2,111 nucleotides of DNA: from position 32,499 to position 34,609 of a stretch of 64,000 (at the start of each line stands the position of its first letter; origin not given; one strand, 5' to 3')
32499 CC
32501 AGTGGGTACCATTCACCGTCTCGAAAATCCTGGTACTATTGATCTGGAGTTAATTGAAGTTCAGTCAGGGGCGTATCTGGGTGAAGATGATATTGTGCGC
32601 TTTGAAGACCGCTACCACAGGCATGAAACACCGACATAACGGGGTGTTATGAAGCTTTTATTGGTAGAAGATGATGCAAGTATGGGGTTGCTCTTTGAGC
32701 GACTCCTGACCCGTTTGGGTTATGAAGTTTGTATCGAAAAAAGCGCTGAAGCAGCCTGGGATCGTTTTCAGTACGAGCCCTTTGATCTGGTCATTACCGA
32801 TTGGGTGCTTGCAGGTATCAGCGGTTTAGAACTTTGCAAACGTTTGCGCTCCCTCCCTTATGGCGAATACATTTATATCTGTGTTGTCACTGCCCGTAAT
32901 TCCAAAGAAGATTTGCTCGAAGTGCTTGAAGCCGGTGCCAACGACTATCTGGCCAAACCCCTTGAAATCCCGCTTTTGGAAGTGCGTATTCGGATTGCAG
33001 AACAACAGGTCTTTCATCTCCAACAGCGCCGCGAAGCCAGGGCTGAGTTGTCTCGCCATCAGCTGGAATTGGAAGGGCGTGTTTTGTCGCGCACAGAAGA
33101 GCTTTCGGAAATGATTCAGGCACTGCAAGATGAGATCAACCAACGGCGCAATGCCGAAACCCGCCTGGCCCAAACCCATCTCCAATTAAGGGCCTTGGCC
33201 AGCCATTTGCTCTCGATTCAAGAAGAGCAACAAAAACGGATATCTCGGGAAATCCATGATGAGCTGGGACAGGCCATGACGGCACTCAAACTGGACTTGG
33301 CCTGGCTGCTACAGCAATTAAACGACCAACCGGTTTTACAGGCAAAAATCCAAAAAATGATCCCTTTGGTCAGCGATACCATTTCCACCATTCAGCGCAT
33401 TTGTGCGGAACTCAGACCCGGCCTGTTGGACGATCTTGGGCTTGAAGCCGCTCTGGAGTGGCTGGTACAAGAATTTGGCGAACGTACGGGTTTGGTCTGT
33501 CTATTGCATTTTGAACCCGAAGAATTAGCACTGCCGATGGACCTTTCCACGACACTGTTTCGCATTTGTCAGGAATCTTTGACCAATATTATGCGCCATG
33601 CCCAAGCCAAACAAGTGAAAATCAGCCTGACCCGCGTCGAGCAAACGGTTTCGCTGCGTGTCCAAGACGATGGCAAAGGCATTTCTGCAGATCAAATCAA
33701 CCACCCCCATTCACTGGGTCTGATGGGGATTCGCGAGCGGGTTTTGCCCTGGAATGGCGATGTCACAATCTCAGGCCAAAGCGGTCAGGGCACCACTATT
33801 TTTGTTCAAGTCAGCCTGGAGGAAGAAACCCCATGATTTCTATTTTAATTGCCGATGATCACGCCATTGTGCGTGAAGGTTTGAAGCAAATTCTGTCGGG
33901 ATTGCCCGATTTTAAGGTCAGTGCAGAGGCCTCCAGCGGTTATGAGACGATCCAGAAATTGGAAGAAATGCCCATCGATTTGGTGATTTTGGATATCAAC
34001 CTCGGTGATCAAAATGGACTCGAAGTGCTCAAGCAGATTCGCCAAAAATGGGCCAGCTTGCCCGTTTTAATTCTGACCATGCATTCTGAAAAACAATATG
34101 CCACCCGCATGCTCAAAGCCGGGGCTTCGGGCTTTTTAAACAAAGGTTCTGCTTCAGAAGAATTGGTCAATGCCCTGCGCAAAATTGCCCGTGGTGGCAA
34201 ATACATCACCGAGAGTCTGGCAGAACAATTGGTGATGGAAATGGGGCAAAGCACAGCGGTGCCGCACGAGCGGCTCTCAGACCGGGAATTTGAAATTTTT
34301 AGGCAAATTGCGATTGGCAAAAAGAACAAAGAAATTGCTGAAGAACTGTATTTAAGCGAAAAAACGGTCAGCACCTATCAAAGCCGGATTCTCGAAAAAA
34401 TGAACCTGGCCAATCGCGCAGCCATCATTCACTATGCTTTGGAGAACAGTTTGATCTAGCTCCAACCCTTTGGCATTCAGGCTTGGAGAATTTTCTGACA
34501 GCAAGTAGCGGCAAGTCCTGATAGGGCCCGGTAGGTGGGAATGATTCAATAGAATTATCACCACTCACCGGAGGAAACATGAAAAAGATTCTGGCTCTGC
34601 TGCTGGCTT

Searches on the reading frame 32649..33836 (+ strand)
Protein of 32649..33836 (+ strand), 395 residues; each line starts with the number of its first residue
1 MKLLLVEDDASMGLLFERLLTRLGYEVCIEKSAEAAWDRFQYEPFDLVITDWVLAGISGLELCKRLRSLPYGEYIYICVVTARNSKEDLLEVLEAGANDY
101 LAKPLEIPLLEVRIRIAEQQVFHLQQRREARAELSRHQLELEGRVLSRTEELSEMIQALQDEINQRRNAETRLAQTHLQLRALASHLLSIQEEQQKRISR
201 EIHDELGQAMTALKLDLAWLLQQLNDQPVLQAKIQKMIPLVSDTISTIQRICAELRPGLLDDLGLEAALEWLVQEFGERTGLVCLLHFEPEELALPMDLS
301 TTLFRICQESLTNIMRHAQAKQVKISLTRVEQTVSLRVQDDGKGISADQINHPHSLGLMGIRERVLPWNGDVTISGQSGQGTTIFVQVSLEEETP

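Call 18: search_protein_families(library=pfam, proteins=[window:32649-33836:+])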
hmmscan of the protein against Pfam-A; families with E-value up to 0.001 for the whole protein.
window:32649-33836:+ (395 aa): 6 families
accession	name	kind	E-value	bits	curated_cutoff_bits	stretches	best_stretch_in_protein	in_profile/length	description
PF00072.30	Response_reg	-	3.1e-22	79.3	30.2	1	4-114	2-110/111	Response regulator receiver domain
PF02518.31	HATPase_c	-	3.8e-14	53.5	26.4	1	301-390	4-109/111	Histidine kinase-, DNA gyrase B-, and HSP90-like ATPase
PF07730.19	HisKA_3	-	1.6e-11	45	24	1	196-259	3-67/68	Histidine kinase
PF23198.2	PDE8A_N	-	0.00016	22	29.6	1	18-99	28-113/147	PDE8A-like, N-terminal domain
PF13589.12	HATPase_c_3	-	0.00023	21.7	25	1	317-355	16-53/137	Histidine kinase-, DNA gyrase B-, and HSP90-like ATPase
PF13581.12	HATPase_c_2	-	0.00035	21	27.4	1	307-353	36-87/127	Histidine kinase-like ATPase domain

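Call 43: search_protein_families(library=ncbifam, proteins=[window:32649-33836:+], max_evalue=0.00001)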
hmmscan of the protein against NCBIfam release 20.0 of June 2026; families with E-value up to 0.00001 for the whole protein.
window:32649-33836:+ (395 aa): 77 families (the best 25 are shown)
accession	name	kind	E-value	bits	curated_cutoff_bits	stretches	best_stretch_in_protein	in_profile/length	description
NF052443.1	SensHisKinMctS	equivalog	1.5e-43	148.8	700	1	170-387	228-445/457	two-component system sensor histidine kinase MctS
NF008649.0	PRK11644.1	equivalog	7.8e-43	146.9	408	1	162-387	271-493/499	signal transduction histidine-protein kinase/phosphatase UhpB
NF052531.1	Strep_LiaS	equivalog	2.3e-27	96.2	450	1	145-390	89-327/328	envelope stress sensor histidine kinase LiaS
NF007896.0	PRK10600.1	equivalog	2e-25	89.5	578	1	189-391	386-586/598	nitrate/nitrite two-component system sensor histidine kinase NarX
NF041734.1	resp_reg_RppA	equivalog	3.2e-24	85.5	250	1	1-129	1-129/229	two-component system response regulator RppA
TIGR02154.1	PhoB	equivalog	3.2e-21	75.7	296.2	1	2-119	4-121/226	phosphate regulon transcriptional regulator PhoB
NF041733.1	resp_reg_CseB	equivalog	5e-21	75.1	350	1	2-134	2-131/228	two-component system response regulator CseB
NF007005.1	PRK09468.1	equivalog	7.6e-20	71.3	331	1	2-154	5-159/237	osmolarity response regulator transcription factor OmpR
NF053854.1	RespRegPhoBBctds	equivalog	9.3e-20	70.9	270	1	3-140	1-139/225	two-component system response regulator PhoB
NF008184.0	PRK10935.1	equivalog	9.5e-20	70.7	553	1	112-392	283-561/565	nitrate/nitrite two-component system sensor histidine kinase NarQ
NF051850.1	RespRegRprY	equivalog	2.8e-19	69.4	370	1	1-137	5-139/234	response regulator transcription factor RprY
NF038297.2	hybrid_HK_HrmK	equivalog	1.8e-18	66.6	725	1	2-111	492-601/607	hybrid histidine kinase/response regulator HrmK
NF040689.1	MtrAB_MtrA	equivalog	4.3e-18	65.5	300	1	4-149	2-141/219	MtrAB system response regulator MtrA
NF007135.0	PRK09581.1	equivalog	1.4e-17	63.7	474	1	3-181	5-183/457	PleD family two-component system response regulator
TIGR02956.1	TMAO_torS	equivalog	5e-17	61.3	676.5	1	2-108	703-810/967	TMAO reductase system sensor histidine kinase/response regulator TorS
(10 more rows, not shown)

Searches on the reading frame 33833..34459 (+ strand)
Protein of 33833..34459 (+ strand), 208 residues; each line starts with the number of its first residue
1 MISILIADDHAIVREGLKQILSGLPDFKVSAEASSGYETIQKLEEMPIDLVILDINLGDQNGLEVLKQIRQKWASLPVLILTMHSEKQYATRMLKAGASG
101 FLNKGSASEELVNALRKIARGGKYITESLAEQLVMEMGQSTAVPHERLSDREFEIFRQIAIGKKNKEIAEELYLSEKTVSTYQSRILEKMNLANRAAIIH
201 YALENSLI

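Call 5: search_protein_families(library=pfam, proteins=[window:33833-34459:+])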
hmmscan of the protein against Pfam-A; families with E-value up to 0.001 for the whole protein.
window:33833-34459:+ (208 aa): 3 families
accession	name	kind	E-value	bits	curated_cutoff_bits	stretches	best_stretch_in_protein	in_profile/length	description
PF00072.30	Response_reg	-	4.1e-31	107.8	30.2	1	4-116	1-111/111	Response regulator receiver domain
PF00196.25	GerE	-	4.6e-21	74.6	23.5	1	147-202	2-57/57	Bacterial regulatory proteins, luxR family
PF08281.18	Sigma70_r4_2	-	0.00018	21.5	25.7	1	146-190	9-54/54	Sigma-70, region 4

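Call 42: search_solved_structures(query=window:33833-34459:+, max_evalue=1e-10)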
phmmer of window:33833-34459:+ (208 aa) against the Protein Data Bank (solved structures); distinct sequences matched with E-value up to 1e-10: 60.
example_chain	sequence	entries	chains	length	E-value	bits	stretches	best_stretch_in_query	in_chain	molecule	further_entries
5hev_A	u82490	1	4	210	1.2e-32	116.7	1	1-207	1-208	Response regulator protein VraR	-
1a04_A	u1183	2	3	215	8.6e-32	113.9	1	3-197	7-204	NITRATE/NITRITE RESPONSE REGULATOR PROTEIN NARL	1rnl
7ve6_A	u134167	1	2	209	4.7e-31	111.5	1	2-208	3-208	Response regulator protein VraR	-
4gvp_A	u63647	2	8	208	4.8e-31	111.5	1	2-208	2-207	Response regulator protein vraR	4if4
4zmr_A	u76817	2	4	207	4.4e-27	98.6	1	3-205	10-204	Response regulator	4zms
3c3w_A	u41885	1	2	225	4.9e-27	98.4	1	1-203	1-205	TWO COMPONENT TRANSCRIPTIONAL REGULATORY PROTEIN DEVR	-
4hye_A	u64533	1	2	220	5.5e-27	98.2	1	3-205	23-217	Response regulator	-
4ldz_A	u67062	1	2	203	8.9e-27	97.5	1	1-200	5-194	Transcriptional regulatory protein DesR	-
5f64_A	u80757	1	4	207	3.1e-26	95.8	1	3-204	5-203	Positive transcription regulator EvgA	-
8zwn_A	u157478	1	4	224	4.4e-26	95.3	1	4-204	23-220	DNA-binding transcriptional activator EvgA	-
4yn8_A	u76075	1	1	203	4.4e-24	88.8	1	2-207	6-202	Response regulator ChrA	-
3cz5_A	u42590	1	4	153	5.8e-22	81.9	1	4-138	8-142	Two-component response regulator, LuxR family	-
9xzo_A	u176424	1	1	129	3.8e-20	76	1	1-119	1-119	De novo protein M1X0B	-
5o8y_A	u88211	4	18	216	4.7e-19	72.4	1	3-202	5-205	Transcriptional regulatory protein RcsB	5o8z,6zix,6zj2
5vxn_A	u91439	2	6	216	4.7e-19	72.4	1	3-202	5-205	Transcriptional regulatory protein RcsB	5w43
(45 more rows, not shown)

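Call 43: search_protein_families(library=ncbifam, proteins=[window:33833-34459:+], max_evalue=0.00001)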
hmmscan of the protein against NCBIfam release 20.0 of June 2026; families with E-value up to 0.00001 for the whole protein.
window:33833-34459:+ (208 aa): 95 families (the best 25 are shown)
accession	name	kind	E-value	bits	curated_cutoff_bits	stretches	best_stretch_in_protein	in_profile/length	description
NF007018.1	PRK09483.1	equivalog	1.6e-46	158.7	280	1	1-207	1-208/217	UvrY/SirA/GacA family response regulator transcription factor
NF011896.0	PRK15369.1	equivalog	1.1e-44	152.5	242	1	2-203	4-205/211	two component system response regulator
NF052445.1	RespRegMctR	equivalog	1.5e-44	151.9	300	1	2-207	2-204/205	two-component system response regulator MctR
NF007935.0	PRK10651.1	equivalog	1.1e-41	142.4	250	1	3-198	8-206/216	two-component system response regulator NarL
NF047785.1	respo_reg_MadR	equivalog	2.4e-38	131.6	300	1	2-208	1-209/209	MadR family response regulator transcription factor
NF007708.0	PRK10403.1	equivalog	9.5e-37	126.5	343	1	3-199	8-205/215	nitrate/nitrite response regulator protein NarP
NF007403.0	PRK09935.1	equivalog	2.1e-36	125.5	271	1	3-207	5-209/210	fimbria biosynthesis transcriptional regulator FimZ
NF007685.0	PRK10360.1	equivalog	8.9e-35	120.3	258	1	1-200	1-190/196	response regulator transcription factor UhpA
NF007419.0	PRK09958.1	equivalog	1.7e-31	109.4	251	1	4-205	3-201/204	acid-sensing system DNA-binding response regulator EvgA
NF006900.1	PRK09390.1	equivalog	2.6e-24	85.9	255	1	4-205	7-200/203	response regulator FixJ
NF008098.0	PRK10840.1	equivalog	3e-23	82.4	235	1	2-201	4-204/216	response regulator transcription factor RcsB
NF041830.1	RR_TF_ErdR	exception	2.2e-22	79.8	390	1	3-196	3-199/213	response regulator transcription factor ErdR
NF040749.1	tetrathio_RR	equivalog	4.7e-21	75.4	290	1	6-200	4-186/191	tetrathionate respiration response regulator TtrR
NF007505.1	PRK10100.1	equivalog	5.8e-19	68.6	250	1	47-205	41-202/204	biofilm master transcriptional regulator CsgD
NF001965.0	PRK00742.1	subfamily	4.9e-16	58.9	293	1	2-113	4-118/357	chemotaxis-specific protein-glutamate methyltransferase CheB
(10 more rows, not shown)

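Call 61: find_homologous_proteins(query=window:33833-34459:+, max_evalue=1e-40)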
Query window:33833-34459:+ (208 aa): 7809 proteins with E <= 1e-40 among 8000 candidates; the best 120 are listed.
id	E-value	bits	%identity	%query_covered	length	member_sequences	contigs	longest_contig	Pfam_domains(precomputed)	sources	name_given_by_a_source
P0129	9.3e-125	432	100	100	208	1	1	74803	PF00196.26,PF00072.31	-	-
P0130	2.2e-124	430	100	100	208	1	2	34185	PF00196.26,PF00072.31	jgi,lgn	-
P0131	1.2e-123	428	99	100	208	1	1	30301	PF00196.26,PF00072.31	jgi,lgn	jgi:two-component system invasion response regulator UvrY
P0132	1.2e-123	428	99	100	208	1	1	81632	PF00196.26,PF00072.31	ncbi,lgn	-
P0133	3.0e-123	427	98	100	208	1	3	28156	PF00196.26,PF00072.31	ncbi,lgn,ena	-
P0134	1.8e-122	424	98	100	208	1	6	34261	PF00196.26,PF00072.31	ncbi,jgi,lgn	jgi:two-component system invasion response regulator UvrY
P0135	8.5e-119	412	95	100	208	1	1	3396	PF00196.26,PF00072.31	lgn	-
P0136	3.0e-115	401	93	100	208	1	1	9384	PF00196.26,PF08281.19,PF00072.31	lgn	-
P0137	6.7e-102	357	82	100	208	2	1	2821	PF00196.26,PF08281.19,PF00072.31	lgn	-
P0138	1.3e-101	356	81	100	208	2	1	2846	PF00196.26,PF08281.19,PF00072.31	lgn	-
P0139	3.7e-101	355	80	100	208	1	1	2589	PF00196.26,PF08281.19,PF00072.31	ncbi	-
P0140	1.7e-100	352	80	100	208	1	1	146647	PF00196.26,PF08281.19,PF00072.31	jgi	jgi:two-component system, NarL family, invasion response regulator UvrY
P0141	1.8e-100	352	82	100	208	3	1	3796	PF00196.26,PF00072.31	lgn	-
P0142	2.8e-100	352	82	100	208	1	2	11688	PF00196.26,PF08281.19,PF00072.31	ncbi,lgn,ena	ncbi:MAG: response regulator [Candidatus Sericytochromatia bacterium]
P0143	3.5e-100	351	80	100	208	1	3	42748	PF00196.26,PF00072.31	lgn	-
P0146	1.3e-94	333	76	100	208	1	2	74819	PF00196.26,PF08281.19,PF00072.31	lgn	-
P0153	2.0e-87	310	72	100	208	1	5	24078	PF00196.26,PF00072.31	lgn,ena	-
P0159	5.0e-84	299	69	100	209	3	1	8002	PF00196.26,PF00072.31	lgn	-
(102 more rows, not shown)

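Call 62: find_encoding_contigs(protein=P0153, flank=10000, max_places=1)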
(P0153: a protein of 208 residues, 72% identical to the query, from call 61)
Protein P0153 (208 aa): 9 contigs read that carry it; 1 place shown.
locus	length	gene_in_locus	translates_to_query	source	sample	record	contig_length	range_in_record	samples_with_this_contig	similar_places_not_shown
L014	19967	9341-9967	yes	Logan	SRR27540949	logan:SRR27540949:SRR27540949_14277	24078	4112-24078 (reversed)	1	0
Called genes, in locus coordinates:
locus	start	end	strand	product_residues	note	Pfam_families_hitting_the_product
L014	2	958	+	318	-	?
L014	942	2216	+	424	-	-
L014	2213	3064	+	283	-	PF01522:Polysacc_deac_1 (weak)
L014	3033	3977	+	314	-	PF00535:Glycos_transf_2, PF13641:Glyco_tranf_2_3 (weak)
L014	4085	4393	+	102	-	PF13466:STAS_2 (weak), PF01740:STAS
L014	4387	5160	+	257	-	PF25087:GMPPB_C (faint)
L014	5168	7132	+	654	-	-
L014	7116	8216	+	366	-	PF02563:Poly_export, PF10531:SLBB (weak), PF22461:SLBB_2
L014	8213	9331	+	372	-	PF00072:Response_reg, PF07730:HisKA_3, PF13581:HATPase_c_2 (weak), PF02518:HATPase_c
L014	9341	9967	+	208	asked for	PF00072:Response_reg, PF00196:GerE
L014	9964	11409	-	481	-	PF00199:Catalase, PF06628:Catalase-rel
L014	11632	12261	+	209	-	PF17789:MG4 (faint)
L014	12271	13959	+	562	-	PF13448:DUF4114, PF16130:DUF4842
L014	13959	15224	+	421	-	PF13439:Glyco_transf_4, PF13579:Glyco_trans_4_4, PF20706:GT4-conflict, PF00534:Glycos_transf_1, PF13692:Glyco_trans_1_4, PF13524:Glyco_trans_1_2 (weak)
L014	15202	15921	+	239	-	PF02397:Bac_transf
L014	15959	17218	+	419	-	PF13439:Glyco_transf_4 (weak), PF00534:Glycos_transf_1, PF13692:Glyco_trans_1_4, PF13524:Glyco_trans_1_2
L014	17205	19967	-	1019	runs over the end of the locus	PF00989:PAS (faint), PF08448:PAS_4 (weak), PF13188:PAS_8 (weak), PF00512:HisKA, PF02518:HATPase_c, PF00072:Response_reg, PF01627:Hpt (weak)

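Call 63: find_encoding_contigs(protein=P0159, flank=10000, max_places=1)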
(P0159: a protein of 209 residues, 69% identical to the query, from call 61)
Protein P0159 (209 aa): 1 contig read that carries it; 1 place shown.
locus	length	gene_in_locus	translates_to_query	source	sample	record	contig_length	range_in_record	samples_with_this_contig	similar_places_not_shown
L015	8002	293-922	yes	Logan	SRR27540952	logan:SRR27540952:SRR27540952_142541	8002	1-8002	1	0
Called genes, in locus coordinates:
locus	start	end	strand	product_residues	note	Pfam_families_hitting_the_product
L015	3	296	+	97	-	?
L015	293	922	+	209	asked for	PF00072:Response_reg, PF00196:GerE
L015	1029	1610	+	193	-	-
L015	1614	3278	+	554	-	PF13448:DUF4114, PF16130:DUF4842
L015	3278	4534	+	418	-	PF13439:Glyco_transf_4, PF13579:Glyco_trans_4_4, PF00534:Glycos_transf_1, PF13692:Glyco_trans_1_4, PF13524:Glyco_trans_1_2 (weak), PF20706:GT4-conflict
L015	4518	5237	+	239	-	PF02397:Bac_transf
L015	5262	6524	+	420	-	PF13439:Glyco_transf_4 (faint), PF00534:Glycos_transf_1, PF13692:Glyco_trans_1_4, PF13524:Glyco_trans_1_2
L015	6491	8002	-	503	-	?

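Call 64: find_encoding_contigs(protein=P0146, flank=10000, max_places=1)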
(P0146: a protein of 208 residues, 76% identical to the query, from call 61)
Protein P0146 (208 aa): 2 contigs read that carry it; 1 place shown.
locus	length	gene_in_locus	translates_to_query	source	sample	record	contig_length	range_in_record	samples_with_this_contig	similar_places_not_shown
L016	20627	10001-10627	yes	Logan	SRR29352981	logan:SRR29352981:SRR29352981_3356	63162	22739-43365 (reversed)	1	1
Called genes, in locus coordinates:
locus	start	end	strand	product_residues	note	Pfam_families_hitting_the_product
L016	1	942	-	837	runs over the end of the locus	PF01814:Hemerythrin, PF13188:PAS_8 (faint), PF00989:PAS, PF08448:PAS_4, PF13426:PAS_9, PF08447:PAS_3, PF01590:GAF, PF13185:GAF_2 (weak)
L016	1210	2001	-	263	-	PF00395:SLH (faint)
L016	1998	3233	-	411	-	PF01139:RtcB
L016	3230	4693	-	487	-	PF16697:Yop-YscD_cpl, PF00498:FHA, PF13185:GAF_2, PF01590:GAF, PF13492:GAF_3 (weak), PF00293:NUDIX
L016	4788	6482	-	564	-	PF13448:DUF4114, PF16130:DUF4842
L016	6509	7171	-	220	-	-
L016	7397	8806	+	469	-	PF00483:NTP_transferase, PF12804:NTP_transf_3 (weak), PF22640:ManC_GMP_beta-helix, PF01050:MannoseP_isomer, PF07883:Cupin_2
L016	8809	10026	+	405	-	PF00072:Response_reg, PF07730:HisKA_3, PF02518:HATPase_c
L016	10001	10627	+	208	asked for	PF00072:Response_reg, PF00196:GerE, PF08281:Sigma70_r4_2 (weak)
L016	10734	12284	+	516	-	PF00072:Response_reg, PF07228:SpoIIE, PF13581:HATPase_c_2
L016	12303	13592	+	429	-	PF13439:Glyco_transf_4, PF13579:Glyco_trans_4_4, PF20706:GT4-conflict, PF00534:Glycos_transf_1, PF13692:Glyco_trans_1_4, PF13524:Glyco_trans_1_2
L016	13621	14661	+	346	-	PF01627:Hpt, PF02397:Bac_transf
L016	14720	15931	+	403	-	PF13439:Glyco_transf_4, PF00534:Glycos_transf_1, PF13692:Glyco_trans_1_4, PF13524:Glyco_trans_1_2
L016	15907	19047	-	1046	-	PF00989:PAS, PF13188:PAS_8 (weak), PF08448:PAS_4, PF13426:PAS_9 (weak), PF00512:HisKA, PF02518:HATPase_c, PF00072:Response_reg, PF01627:Hpt, +2 more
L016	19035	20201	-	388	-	PF08495:FIST, PF10442:FIST_C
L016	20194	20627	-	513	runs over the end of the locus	PF01943:Polysacc_synt, PF01554:MatE (faint), PF13440:Polysacc_synt_3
